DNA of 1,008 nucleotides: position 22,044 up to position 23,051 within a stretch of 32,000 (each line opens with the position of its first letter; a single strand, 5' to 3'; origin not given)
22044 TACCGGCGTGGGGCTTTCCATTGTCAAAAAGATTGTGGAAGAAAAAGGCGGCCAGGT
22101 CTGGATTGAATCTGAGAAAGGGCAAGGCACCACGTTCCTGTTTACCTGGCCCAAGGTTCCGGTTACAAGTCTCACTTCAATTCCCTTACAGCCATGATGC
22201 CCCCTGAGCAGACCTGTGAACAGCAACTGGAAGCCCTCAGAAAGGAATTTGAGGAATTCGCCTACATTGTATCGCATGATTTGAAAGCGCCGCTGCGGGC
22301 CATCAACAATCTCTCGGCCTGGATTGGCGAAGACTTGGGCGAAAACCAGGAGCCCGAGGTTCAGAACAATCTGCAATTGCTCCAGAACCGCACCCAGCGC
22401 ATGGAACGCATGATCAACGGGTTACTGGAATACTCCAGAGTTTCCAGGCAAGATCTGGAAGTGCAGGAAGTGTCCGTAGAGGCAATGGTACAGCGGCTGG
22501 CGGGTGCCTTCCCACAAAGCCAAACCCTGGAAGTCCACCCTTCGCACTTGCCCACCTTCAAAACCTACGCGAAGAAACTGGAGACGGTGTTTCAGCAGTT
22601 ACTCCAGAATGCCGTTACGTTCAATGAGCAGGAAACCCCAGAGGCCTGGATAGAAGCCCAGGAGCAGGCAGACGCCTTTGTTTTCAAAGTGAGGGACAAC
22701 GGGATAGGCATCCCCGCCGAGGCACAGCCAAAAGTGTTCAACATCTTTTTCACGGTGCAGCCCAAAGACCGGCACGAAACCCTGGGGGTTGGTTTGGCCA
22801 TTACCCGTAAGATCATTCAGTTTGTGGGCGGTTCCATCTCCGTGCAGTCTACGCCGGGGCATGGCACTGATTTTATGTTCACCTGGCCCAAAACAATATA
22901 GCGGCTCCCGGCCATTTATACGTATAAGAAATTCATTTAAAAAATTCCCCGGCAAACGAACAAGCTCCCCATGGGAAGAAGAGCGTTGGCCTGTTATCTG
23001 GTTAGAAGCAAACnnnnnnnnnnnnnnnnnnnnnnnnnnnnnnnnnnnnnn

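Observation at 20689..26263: Five-gene phosphorelay cluster with three kinases, four receiver domains and one HPt but no output domain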

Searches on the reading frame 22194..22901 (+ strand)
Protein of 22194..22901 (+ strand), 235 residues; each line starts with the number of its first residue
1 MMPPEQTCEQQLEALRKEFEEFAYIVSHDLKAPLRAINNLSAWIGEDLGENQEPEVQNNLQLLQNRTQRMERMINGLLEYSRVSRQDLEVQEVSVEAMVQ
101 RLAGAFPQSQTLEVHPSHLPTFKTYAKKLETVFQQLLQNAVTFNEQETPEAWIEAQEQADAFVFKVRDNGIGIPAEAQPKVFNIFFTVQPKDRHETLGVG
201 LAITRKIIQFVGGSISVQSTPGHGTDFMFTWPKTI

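Call 8: search_protein_families(library=pfam, proteins=[window:22194-22901:+], max_evalue=0.01)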
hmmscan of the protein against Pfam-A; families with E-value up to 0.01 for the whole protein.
window:22194-22901:+ (235 aa): 3 families
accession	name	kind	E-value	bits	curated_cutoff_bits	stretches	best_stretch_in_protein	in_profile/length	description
PF02518.31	HATPase_c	-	2.8e-23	82.9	26.4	1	126-234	3-110/111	Histidine kinase-, DNA gyrase B-, and HSP90-like ATPase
PF00512.31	HisKA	-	5.2e-10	39.7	26.9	1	21-83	4-63/66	His Kinase A (phospho-acceptor) domain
PF13581.12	HATPase_c_2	-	0.00031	21.2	27.4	1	127-211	30-112/127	Histidine kinase-like ATPase domain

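Call 12: find_homologous_proteins(query=window:22194-22901:+, max_evalue=1e-20)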
Query window:22194-22901:+ (235 aa): 1590 proteins with E <= 1e-20 among 4098 candidates; the best 120 are listed.
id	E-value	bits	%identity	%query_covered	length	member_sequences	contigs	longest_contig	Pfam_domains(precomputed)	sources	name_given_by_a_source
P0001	8.7e-152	521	100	100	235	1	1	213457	PF02518.32,PF00512.32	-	-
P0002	2.4e-119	415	81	100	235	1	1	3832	PF02518.32,PF00512.32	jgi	jgi:signal transduction histidine kinase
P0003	1.1e-99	351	66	100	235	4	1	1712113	PF02518.32,PF00512.32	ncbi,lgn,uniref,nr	ncbi:sensor histidine kinase [Rufibacter roseolus]|uniref:sensor histidine kinase n=1 Tax=Rufibacter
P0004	4.2e-99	349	65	100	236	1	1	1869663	PF02518.32,PF00512.32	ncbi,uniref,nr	ncbi:sensor histidine kinase [Rufibacter hautae]|uniref:histidine kinase n=1 Tax=Rufibacter hautae T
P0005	6.7e-95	335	64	100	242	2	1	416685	PF02518.32,PF00512.32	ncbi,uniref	ncbi:sensor histidine kinase [Rufibacter immobilis]|uniref:sensor histidine kinase n=1 Tax=Rufibacte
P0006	2.4e-94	333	64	100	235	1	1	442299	PF02518.32,PF00512.32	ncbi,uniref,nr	ncbi:sensor histidine kinase [Rufibacter latericius]|uniref:histidine kinase n=1 Tax=Rufibacter late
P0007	1.2e-93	331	63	100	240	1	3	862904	PF02518.32,PF00512.32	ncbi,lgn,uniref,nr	ncbi:ATP-binding protein [Rufibacter glacialis]|uniref:histidine kinase n=1 Tax=Rufibacter glacialis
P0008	3.1e-92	326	63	100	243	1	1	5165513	PF02518.32,PF00512.32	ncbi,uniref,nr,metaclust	ncbi:sensor histidine kinase [Rufibacter tibetensis]|uniref:sensor histidine kinase n=1 Tax=Rufibact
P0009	2.8e-91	323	62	100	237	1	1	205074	PF02518.32,PF00512.32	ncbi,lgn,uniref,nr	ncbi:sensor histidine kinase [Rufibacter psychrotolerans]|uniref:sensor histidine kinase n=1 Tax=Ruf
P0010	5.4e-91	322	61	100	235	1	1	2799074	PF02518.32,PF00512.32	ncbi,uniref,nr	ncbi:sensor histidine kinase [Sabulibacter ruber]|uniref:sensor histidine kinase n=1 Tax=Sabulibacte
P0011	4.1e-89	316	61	100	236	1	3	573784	PF02518.32,PF00512.32,PF14501.13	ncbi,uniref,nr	ncbi:ATP-binding protein [Rufibacter sediminis]|uniref:histidine kinase n=1 Tax=Rufibacter sediminis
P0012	4.6e-89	316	60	98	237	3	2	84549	PF02518.32,PF00512.32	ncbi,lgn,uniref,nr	ncbi:sensor histidine kinase [Rufibacter quisquiliarum]|uniref:histidine kinase n=1 Tax=Rufibacter q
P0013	4.4e-87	309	61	99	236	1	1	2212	PF02518.32,PF00512.32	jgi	jgi:signal transduction histidine kinase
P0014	9.2e-87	308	61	98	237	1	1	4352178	PF02518.32,PF00512.32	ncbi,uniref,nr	ncbi:hypothetical protein GU926_01180 [Nibribacter ruber]|uniref:histidine kinase n=1 Tax=Nibribacte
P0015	1.3e-85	305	59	97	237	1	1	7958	PF02518.32,PF00512.32,PF14501.13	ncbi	ncbi:MAG: sensor histidine kinase [Rufibacter sp.]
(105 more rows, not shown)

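Call 15: find_related_loci(query=A1, collection=genome_contigs, flank=8000)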
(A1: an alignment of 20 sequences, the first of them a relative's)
Query A1 (235 aa) in genome_contigs; peptide patterns used: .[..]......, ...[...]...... (x = any residue, [..] = any of these).
599 stretches matched a pattern (row limit reached: there are more); 585 encode a relative of the query (tblastn E <= 1e-3); the best 80 are kept; 80 distinct loci.
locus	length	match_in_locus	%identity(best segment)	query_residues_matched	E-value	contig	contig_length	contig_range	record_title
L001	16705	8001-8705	63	1-235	3e-100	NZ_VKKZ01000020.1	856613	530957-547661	Rufibacter glacialis strain MDT1-10-3 NODE_3, whole genome shotgun sequence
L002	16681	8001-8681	49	8-235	5e-73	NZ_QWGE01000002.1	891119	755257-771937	Pontibacter oryzae strain KIRAN contig2, whole genome shotgun sequence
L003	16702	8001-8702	44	5-235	2e-61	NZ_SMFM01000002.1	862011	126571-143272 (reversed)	Flavobacterium caseinilyticum strain AT-3-2 contig2, whole genome shotgun sequence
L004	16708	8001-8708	42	1-233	2e-62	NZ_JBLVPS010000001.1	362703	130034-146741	Flavobacterium sp. XS2P39 L28_1, whole genome shotgun sequence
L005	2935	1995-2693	43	5-235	2e-61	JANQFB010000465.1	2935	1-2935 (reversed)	MAG: Chitinophagales bacterium isolate PL23a_bin.6 k99_5931733, whole genome shotgun sequence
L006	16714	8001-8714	43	1-235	3e-60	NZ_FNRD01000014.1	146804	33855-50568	Flavobacterium gillisiae strain DSM 22376, whole genome shotgun sequence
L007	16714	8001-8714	43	1-235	5e-60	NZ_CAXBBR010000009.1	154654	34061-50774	MAG: uncultured Flavobacterium sp. isolate ERR2762137_concoct_89 ERZ3421854.73, whole genome shotgun sequence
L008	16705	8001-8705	41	1-235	1e-59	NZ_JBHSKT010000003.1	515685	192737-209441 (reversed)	Adhaeribacter terreus strain CGMCC 1.6961 spades_K_17_127_3, whole genome shotgun sequence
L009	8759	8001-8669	43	12-233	2e-59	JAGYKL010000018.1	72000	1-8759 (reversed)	MAG: Bacteroidia bacterium isolate M30B66 18, whole genome shotgun sequence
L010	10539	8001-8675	43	10-233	7e-59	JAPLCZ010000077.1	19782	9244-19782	MAG: Bacteroidetes bacterium isolate LacPavin_0920_WC57_MAG_38_8 LacPavin_0920_WC57_scaffold_464149, whole genome shotgu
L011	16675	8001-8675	43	10-233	4e-58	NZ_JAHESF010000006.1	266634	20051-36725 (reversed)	Chryseosolibacter histidini strain PWU4 NODE_6_length_266634_cov_9.568719, whole genome shotgun sequence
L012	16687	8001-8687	41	6-233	1e-57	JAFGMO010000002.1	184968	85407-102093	MAG: Candidatus Aminicenantes bacterium isolate Zod_Metabat.480 k87_99520, whole genome shotgun sequence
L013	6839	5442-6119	46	10-234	2e-57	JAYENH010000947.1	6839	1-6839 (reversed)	MAG: Bacteroidota bacterium isolate MAG060 MAG060_947, whole genome shotgun sequence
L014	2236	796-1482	43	10-234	1e-57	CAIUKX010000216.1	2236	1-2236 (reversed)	MAG: uncultured Flavobacteriales bacterium isolate KR_bin-3430 genome assembly, contig: bin-3430:216/673, whole genome s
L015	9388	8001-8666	43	12-233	1e-56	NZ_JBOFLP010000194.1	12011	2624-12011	MAG: Chroococcidiopsis sp. isolate WFFMC_MAG_337 k139_49456_flag=0_multi=7.8492_len=12011, whole genome shotgun sequence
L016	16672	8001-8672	44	10-232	1e-56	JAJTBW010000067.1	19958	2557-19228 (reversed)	MAG: Sphingobacteriia bacterium isolate MS_R2_22 NODE_573_length_19958_cov_6.057127, whole genome shotgun sequence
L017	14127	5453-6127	42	10-233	2e-56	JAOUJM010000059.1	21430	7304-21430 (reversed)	MAG: Gammaproteobacteria bacterium isolate 8_1_Jan_SF_Bin103 8_1_Jan_SF_Bin103_scaffold_981_c1, whole genome shotgun seq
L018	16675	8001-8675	42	11-234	8e-56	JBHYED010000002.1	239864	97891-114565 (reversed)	MAG: Phormidesmis sp. isolate CCAP1446_5_bin-004C CCAP1446_5_bin-004C_c2, whole genome shotgun sequence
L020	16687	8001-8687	39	8-233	3e-55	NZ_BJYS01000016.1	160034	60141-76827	Adhaeribacter aerolatus strain NBRC 106133 sequence16, whole genome shotgun sequence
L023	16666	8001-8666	42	12-233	4e-55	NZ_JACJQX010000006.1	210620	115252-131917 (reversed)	Chroococcidiopsis sp. [FACHB-1243] strain FACHB-1243 contig6, whole genome shotgun sequence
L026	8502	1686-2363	40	11-235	9e-55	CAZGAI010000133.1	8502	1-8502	MAG TPA_asm: uncultured Victivallales bacterium isolate binchicken_co181_30 genome assembly, contig: NODE_17401_length_8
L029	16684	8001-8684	41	8-234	2e-54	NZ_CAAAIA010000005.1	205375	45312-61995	Legionella impletisoli strain OA1-1, whole genome shotgun sequence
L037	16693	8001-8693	44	5-235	4e-54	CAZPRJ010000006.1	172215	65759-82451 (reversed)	MAG TPA_asm: uncultured Microcoleus sp. isolate SRP063590_co1_133 genome assembly, contig: NODE_75_length_172215_cov_7.3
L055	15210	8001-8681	40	10-235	5e-53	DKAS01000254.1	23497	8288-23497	MAG TPA_asm: Proteobacteria bacterium UBA6920 UBA6920_contig_106824, whole genome shotgun sequence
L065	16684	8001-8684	41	8-233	9e-53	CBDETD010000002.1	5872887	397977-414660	MAG: Cyclobacteriaceae bacterium isolate 2f311e49-8876-4212-8e40-171587dd0d75 genome assembly, contig: contig_2, whole g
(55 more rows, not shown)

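Call 22: search_solved_structures(query=window:22194-22901:+, max_evalue=1e-10)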
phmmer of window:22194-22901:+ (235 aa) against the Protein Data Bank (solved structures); distinct sequences matched with E-value up to 1e-10: 24.
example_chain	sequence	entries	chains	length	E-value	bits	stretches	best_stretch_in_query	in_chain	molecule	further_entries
9ys3_A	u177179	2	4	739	8.8e-28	100.8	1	11-231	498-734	Bacteriophytochrome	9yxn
8uph_A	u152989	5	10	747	9e-28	100.7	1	11-231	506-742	Bacteriophytochrome (Light-regulated signal transduction histidine kinase)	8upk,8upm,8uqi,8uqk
6azr_A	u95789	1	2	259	4.2e-26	95.3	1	11-233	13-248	Sensor histidine kinase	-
5uht_A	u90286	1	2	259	1.5e-25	93.4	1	11-233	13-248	Sensor histidine kinase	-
2c2a_A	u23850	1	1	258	1.6e-25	93.4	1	11-233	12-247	SENSOR HISTIDINE KINASE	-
3dge_A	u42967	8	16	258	1.6e-25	93.4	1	11-233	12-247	Sensor protein | Histidine kinase | Sensor histidine kinase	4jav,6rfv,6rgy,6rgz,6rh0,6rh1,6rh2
8f71_A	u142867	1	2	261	5e-25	91.7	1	10-233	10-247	Histidine kinase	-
4jas_A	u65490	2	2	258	5.8e-25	91.5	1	11-233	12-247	Histidine kinase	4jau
6rh7_A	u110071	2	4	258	4e-24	88.8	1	12-233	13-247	Sensor histidine kinase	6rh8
8u4x_A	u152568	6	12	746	3.6e-21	79.1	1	12-232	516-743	histidine kinase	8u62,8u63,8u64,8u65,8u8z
5c93_A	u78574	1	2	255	1.7e-17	67.1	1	11-232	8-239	Histidine kinase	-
4u7n_A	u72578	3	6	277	2.1e-17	66.8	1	10-232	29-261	Histidine protein kinase sensor protein | Histidine kinase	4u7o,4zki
6paj_A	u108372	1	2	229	7.6e-16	61.7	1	20-233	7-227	Sensor protein SrrB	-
8sgk_A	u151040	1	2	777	1.8e-14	57.3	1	15-230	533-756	Bacteriophytochrome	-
8avv_A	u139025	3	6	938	2.1e-14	57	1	15-230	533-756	Bacteriophytochrome,Response regulator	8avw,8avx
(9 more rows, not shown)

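Call 33: search_protein_families(library=pfam, proteins=[L006:4477-8004:+, L006:9605-11959:+, L006:12134-12496:+, L006:12577-12891:+, L006:12898-14430:+, L006:1489-3903:-, L065:7491-8687:+, L003:12856-15426:+, L020:9493-12606:+, L004:5597-7990:+], max_evalue=0.001)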
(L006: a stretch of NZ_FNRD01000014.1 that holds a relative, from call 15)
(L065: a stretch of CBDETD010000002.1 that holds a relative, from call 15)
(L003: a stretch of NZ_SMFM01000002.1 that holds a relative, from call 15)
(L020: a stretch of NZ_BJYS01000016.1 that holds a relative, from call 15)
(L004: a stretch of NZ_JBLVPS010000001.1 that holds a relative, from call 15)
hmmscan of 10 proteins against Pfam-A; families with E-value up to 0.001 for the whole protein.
L006:4477-8004:+ (1175 aa): 11 families
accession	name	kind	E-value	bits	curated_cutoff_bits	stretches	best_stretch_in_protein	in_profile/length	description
PF08447.18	PAS_3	-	3.4e-63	210.4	25.6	5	196-275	3-85/89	PAS fold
PF00989.32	PAS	-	1.6e-48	163.8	22.6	3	836-934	14-113/113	PAS fold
PF13426.13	PAS_9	-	8e-48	161.4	27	3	307-423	5-102/103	PAS domain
PF08448.16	PAS_4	-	3.8e-30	104.8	23.1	2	180-283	3-109/110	PAS fold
PF02518.31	HATPase_c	-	2.1e-25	89.8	26.4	1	1067-1173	5-110/111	Histidine kinase-, DNA gyrase B-, and HSP90-like ATPase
PF13188.13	PAS_8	-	3.8e-13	49.3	21.8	0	174-226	3-55/65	PAS domain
PF01590.32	GAF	-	1.4e-08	35.8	22.4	1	28-154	3-129/133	GAF domain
PF00512.31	HisKA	-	2.8e-08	34.1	26.9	1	958-1022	2-64/66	His Kinase A (phospho-acceptor) domain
PF14598.12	PAS_11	-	1.3e-06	28.7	25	0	190-231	10-51/109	PAS domain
PF24820.1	Diguanyl_cycl_sensor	-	0.00022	21.6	28.1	0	178-232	2-55/109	Diguanylate cyclase-like sensor domain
PF14501.12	HATPase_c_5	-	0.00066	20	22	0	1070-1162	8-94/102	GHKL domain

L006:9605-11959:+ (784 aa): 6 families
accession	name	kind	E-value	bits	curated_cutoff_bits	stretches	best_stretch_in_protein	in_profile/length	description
PF00072.30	Response_reg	-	8.3e-50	168.1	30.2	2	534-646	1-110/111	Response regulator receiver domain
PF02518.31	HATPase_c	-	3.8e-26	92.1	26.4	1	392-505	1-108/111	Histidine kinase-, DNA gyrase B-, and HSP90-like ATPase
PF00512.31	HisKA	-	2.6e-20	72.6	26.9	1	281-344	2-65/66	His Kinase A (phospho-acceptor) domain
PF23198.2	PDE8A_N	-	5.1e-05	23.7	29.6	1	530-627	8-109/147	PDE8A-like, N-terminal domain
PF01627.28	Hpt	-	5.2e-05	23.8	24.6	1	690-746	1-57/84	Hpt domain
PF08447.18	PAS_3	-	0.00023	21.8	25.6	1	167-254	2-89/89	PAS fold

L006:12134-12496:+ (120 aa): 2 families
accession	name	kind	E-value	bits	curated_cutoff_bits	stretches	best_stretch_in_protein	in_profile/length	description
PF00072.30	Response_reg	-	7.1e-27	94.2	30.2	1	3-113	1-110/111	Response regulator receiver domain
PF05690.20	ThiG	-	0.00058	19.7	23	1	13-99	113-201/247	Thiazole biosynthesis protein ThiG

L006:12577-12891:+ (104 aa): 0 families

L006:12898-14430:+ (510 aa): 2 families
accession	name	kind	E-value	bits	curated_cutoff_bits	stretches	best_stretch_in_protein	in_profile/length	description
PF00916.26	Sulfate_transp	-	8.2e-55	186.5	23.2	1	18-365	3-376/380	Sulfate permease family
PF01740.26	STAS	-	7.1e-05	23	22.6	1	411-492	8-92/106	STAS domain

L006:1489-3903:- (804 aa): 3 families
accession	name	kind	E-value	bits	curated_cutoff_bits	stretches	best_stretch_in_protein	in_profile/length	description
PF01326.24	PPDK_N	-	3.3e-114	382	27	1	19-356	2-325/328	Pyruvate phosphate dikinase, AMP/ATP-binding domain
PF02896.24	PEP-utilizers_C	-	2.1e-57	195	22.8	1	497-788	28-283/293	PEP-utilising enzyme, PEP-binding domain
PF00391.29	PEP-utilizers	-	1.4e-26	92.4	23.1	1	393-462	3-72/72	PEP-utilising enzyme, mobile domain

L065:7491-8687:+ (398 aa): 5 families
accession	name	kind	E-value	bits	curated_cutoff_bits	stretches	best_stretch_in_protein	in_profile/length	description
PF02518.31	HATPase_c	-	1.5e-23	83.8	26.4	1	292-394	5-105/111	Histidine kinase-, DNA gyrase B-, and HSP90-like ATPase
PF01590.32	GAF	-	1e-12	49.1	22.4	1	29-158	3-132/133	GAF domain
PF00512.31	HisKA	-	8.6e-10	39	26.9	1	182-247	2-64/66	His Kinase A (phospho-acceptor) domain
PF14501.12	HATPase_c_5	-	8.2e-05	22.9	22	1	293-385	6-91/102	GHKL domain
PF13185.12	GAF_2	-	9.9e-05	23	28.6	1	32-157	8-133/136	GAF domain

L003:12856-15426:+ (856 aa): 9 families
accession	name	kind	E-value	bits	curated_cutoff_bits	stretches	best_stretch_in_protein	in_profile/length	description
PF08448.16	PAS_4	-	1.3e-29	103.1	23.1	2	74-184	2-108/110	PAS fold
PF00989.32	PAS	-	2.3e-28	98.9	22.6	3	78-181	10-113/113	PAS fold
PF08447.18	PAS_3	-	3.7e-28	98.1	25.6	2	219-303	2-88/89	PAS fold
PF00072.30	Response_reg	-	1.5e-27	96.4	30.2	1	733-843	1-110/111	Response regulator receiver domain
PF13426.13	PAS_9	-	3.2e-26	92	27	3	213-309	8-103/103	PAS domain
PF02518.31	HATPase_c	-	1.8e-25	90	26.4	1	594-707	1-108/111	Histidine kinase-, DNA gyrase B-, and HSP90-like ATPase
PF00512.31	HisKA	-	2.5e-22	79.1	26.9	1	482-547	1-66/66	His Kinase A (phospho-acceptor) domain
PF13188.13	PAS_8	-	9.9e-13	47.9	21.8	1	355-403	4-52/65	PAS domain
PF13589.12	HATPase_c_3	-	0.00046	20.7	25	0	622-722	21-119/137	Histidine kinase-, DNA gyrase B-, and HSP90-like ATPase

L020:9493-12606:+ (1037 aa): 13 families
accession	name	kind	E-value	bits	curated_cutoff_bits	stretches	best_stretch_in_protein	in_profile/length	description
PF00072.30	Response_reg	-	1.8e-53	179.9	30.2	2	788-899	2-110/111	Response regulator receiver domain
PF02518.31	HATPase_c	-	5.6e-30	104.5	26.4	1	643-758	1-110/111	Histidine kinase-, DNA gyrase B-, and HSP90-like ATPase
PF13426.13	PAS_9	-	6.1e-30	104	27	2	283-385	2-103/103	PAS domain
PF00989.32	PAS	-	1.1e-29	103.1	22.6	2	272-383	1-113/113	PAS fold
PF08448.16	PAS_4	-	7e-23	81.4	23.1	2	280-387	3-109/110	PAS fold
PF08447.18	PAS_3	-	1.6e-22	80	25.6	2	168-253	2-88/89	PAS fold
PF00512.31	HisKA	-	2.2e-21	76.1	26.9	1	532-596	2-66/66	His Kinase A (phospho-acceptor) domain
PF13188.13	PAS_8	-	1.8e-15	56.6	21.8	1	272-324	1-51/65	PAS domain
PF12860.13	PAS_7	-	1.1e-08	35.6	27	1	278-391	1-115/115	PAS fold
PF01627.28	Hpt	-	3.6e-08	34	24.6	1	945-1009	2-70/84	Hpt domain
PF13596.12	PAS_10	-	2.4e-07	31.8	22.1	0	276-384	3-106/106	PAS domain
PF24820.1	Diguanyl_cycl_sensor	-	4.3e-07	30.3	28.1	0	417-461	15-59/109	Diguanylate cyclase-like sensor domain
PF14598.12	PAS_11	-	5.7e-05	23.5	25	0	408-468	2-62/109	PAS domain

L004:5597-7990:+ (797 aa): 8 families
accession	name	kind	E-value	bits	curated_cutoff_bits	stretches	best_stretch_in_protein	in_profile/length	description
PF08447.18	PAS_3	-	1.3e-37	128.3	25.6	3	220-290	3-75/89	PAS fold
PF13426.13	PAS_9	-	9.1e-30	103.4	27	2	461-561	4-103/103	PAS domain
PF00989.32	PAS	-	4.1e-27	94.9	22.6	2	197-289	2-95/113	PAS fold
PF02518.31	HATPase_c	-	7.8e-24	84.7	26.4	1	691-796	4-108/111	Histidine kinase-, DNA gyrase B-, and HSP90-like ATPase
PF08448.16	PAS_4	-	6.6e-22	78.3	23.1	2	459-563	6-109/110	PAS fold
PF01590.32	GAF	-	4.1e-10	40.7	22.4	1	53-179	4-130/133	GAF domain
PF00512.31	HisKA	-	1.1e-09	38.6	26.9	1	583-647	2-64/66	His Kinase A (phospho-acceptor) domain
PF13188.13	PAS_8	-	5.3e-05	23.4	21.8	0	198-252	3-56/65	PAS domain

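Call 34: search_protein_families(library=pfam, proteins=[L008:9278-11599:+, L001:9724-12057:+], max_evalue=5)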
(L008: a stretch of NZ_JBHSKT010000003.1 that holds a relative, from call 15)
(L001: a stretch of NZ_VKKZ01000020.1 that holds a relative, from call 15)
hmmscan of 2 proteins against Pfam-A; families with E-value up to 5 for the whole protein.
L008:9278-11599:+ (773 aa): 15 families
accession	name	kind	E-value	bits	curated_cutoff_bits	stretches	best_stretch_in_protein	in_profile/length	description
PF00072.30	Response_reg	-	3.1e-56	188.8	30.2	2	523-635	1-110/111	Response regulator receiver domain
PF02518.31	HATPase_c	-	3.9e-29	101.8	26.4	1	382-496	1-109/111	Histidine kinase-, DNA gyrase B-, and HSP90-like ATPase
PF00512.31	HisKA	-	2.9e-23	82.1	26.9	1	271-335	2-66/66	His Kinase A (phospho-acceptor) domain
PF01627.28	Hpt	-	5.6e-10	39.8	24.6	1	685-760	1-75/84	Hpt domain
PF00989.32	PAS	-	3e-06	27.6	22.6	1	145-218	2-80/113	PAS fold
PF13589.12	HATPase_c_3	-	5.1e-05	23.8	25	1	387-506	3-118/137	Histidine kinase-, DNA gyrase B-, and HSP90-like ATPase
PF13426.13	PAS_9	-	5.7e-05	23.8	27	1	155-249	4-103/103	PAS domain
PF08448.16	PAS_4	-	7.5e-05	23.4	23.1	1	151-250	2-108/110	PAS fold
PF23198.2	PDE8A_N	-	0.00028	21.2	29.6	1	523-608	12-98/147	PDE8A-like, N-terminal domain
PF13596.12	PAS_10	-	0.0014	19.7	22.1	1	147-248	2-106/106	PAS domain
PF20274.4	cREC_REC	-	0.0027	18.8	27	1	548-604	16-75/88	Cyclic-phosphate processing Receiver domain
PF03709.21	OKR_DC_1_N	-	0.0062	17.2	29.3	1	47-124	34-109/111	Orn/Lys/Arg decarboxylase, N-terminal domain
PF13103.11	TonB_2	-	0.023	15.2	22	1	699-764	6-70/85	TonB C terminal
PF06490.17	FleQ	-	0.047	14.4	22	1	7-93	2-84/108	Flagellar regulatory protein FleQ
PF13393.11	tRNA-synt_His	-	0.65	9.6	25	1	691-765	163-241/308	Histidyl-tRNA synthetase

L001:9724-12057:+ (777 aa): 17 families
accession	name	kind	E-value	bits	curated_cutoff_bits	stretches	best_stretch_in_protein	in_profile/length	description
PF00072.30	Response_reg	-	5.4e-56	188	30.2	2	525-637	1-110/111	Response regulator receiver domain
PF02518.31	HATPase_c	-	8.6e-31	107.1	26.4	1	382-497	1-110/111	Histidine kinase-, DNA gyrase B-, and HSP90-like ATPase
PF00512.31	HisKA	-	7.6e-22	77.6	26.9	1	271-335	2-66/66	His Kinase A (phospho-acceptor) domain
PF01627.28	Hpt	-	2.1e-08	34.7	24.6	1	680-772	1-81/84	Hpt domain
PF08448.16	PAS_4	-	2.2e-05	25.1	23.1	1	175-251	26-109/110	PAS fold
PF20274.4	cREC_REC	-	0.00043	21.3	27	1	548-611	14-80/88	Cyclic-phosphate processing Receiver domain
PF13589.12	HATPase_c_3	-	0.00092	19.7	25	1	410-468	21-81/137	Histidine kinase-, DNA gyrase B-, and HSP90-like ATPase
PF14501.12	HATPase_c_5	-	0.0066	16.8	22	1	386-483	5-91/102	GHKL domain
PF00989.32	PAS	-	0.015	15.7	22.6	1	145-244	2-110/113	PAS fold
PF09953.15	DUF2187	-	0.017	15.6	24.7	0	396-430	6-39/60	Uncharacterized protein conserved in bacteria (DUF2187)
PF01728.25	FtsJ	-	0.034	14.5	24.1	1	558-634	83-146/181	FtsJ-like methyltransferase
PF23198.2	PDE8A_N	-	0.044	14.1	29.6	1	529-615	19-103/147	PDE8A-like, N-terminal domain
PF21332.3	AmiR_N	-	0.13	12.7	27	1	565-637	39-107/111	AmiR, N-terminal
PF17202.10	sCache_3_3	-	0.16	12.8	28.8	1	208-249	58-99/107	Single cache domain 3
PF13578.12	Methyltransf_24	-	0.17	13.2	26.3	0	7-58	26-76/105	Methyltransferase domain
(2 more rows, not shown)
